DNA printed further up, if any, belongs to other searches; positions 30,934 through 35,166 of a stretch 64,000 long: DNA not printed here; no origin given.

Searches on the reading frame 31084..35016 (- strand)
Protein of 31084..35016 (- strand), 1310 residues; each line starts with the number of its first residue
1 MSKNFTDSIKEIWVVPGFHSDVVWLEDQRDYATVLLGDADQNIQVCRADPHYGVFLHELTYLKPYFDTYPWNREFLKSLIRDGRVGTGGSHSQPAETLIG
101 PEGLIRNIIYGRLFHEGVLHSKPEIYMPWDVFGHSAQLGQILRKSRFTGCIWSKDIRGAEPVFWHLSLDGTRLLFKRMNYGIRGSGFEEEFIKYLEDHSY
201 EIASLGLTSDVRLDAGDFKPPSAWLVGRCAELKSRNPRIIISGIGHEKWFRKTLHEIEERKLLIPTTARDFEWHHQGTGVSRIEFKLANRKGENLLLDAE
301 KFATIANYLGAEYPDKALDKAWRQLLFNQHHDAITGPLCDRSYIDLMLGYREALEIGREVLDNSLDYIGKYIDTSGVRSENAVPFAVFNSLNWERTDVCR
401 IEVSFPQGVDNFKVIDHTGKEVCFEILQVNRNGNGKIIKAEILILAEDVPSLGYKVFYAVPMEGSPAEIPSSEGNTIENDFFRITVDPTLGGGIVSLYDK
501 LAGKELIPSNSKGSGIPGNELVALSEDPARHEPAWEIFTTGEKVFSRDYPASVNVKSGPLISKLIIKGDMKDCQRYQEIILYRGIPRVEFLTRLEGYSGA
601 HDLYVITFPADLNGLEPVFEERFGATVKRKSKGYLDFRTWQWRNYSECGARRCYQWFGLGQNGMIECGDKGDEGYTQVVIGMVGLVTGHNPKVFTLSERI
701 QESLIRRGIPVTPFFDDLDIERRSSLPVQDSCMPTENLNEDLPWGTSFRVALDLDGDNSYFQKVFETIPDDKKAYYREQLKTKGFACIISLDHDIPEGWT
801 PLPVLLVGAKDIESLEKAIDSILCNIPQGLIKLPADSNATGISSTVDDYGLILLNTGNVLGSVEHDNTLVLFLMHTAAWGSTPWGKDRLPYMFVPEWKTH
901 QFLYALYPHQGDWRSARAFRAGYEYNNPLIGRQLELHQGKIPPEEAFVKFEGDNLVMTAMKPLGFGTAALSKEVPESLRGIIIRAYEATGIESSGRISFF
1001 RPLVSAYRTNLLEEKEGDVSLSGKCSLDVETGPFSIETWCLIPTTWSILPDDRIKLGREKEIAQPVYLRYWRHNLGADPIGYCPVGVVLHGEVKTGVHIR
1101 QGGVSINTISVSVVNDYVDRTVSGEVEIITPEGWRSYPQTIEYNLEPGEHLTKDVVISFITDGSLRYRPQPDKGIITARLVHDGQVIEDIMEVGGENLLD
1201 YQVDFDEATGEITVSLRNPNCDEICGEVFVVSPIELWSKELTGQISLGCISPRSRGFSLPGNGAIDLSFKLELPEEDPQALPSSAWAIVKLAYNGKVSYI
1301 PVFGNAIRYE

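Call 6: search_protein_families(library=pfam, proteins=[window:31084-35016:-])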
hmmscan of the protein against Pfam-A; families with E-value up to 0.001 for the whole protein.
window:31084-35016:- (1310 aa): 5 families
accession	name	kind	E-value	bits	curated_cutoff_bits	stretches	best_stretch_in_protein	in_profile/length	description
PF01074.27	Glyco_hydro_38N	-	8.6e-18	65.1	25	1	12-154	2-145/270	Glycosyl hydrolases family 38 N-terminal domain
PF09261.16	Alpha-mann_mid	-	1.9e-17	63.5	31.1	1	275-366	3-94/96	Alpha mannosidase middle domain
PF17677.7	Glyco_hydro38C2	-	4.8e-08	33.5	22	1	978-1039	13-72/72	Glycosyl hydrolases family 38 C-terminal beta sandwich domain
PF07748.19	Glyco_hydro_38C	-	7.5e-08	33.3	25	1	477-631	1-147/206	Glycosyl hydrolases family 38 C-terminal domain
PF10633.15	NPCBM_assoc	-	7.6e-05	23.3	24.4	1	1107-1158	7-59/78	NPCBM-associated, NEW3 domain of alpha-galactosidase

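Call 7: search_protein_families(library=ncbifam, proteins=[window:31084-35016:-])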
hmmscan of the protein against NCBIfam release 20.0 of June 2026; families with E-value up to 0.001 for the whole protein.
window:31084-35016:- (1310 aa): 1 family
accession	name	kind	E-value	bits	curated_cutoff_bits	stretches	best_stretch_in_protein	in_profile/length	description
NF007331.0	PRK09819.1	equivalog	4.2e-36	124.2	1138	1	10-504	4-518/885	mannosylglycerate hydrolase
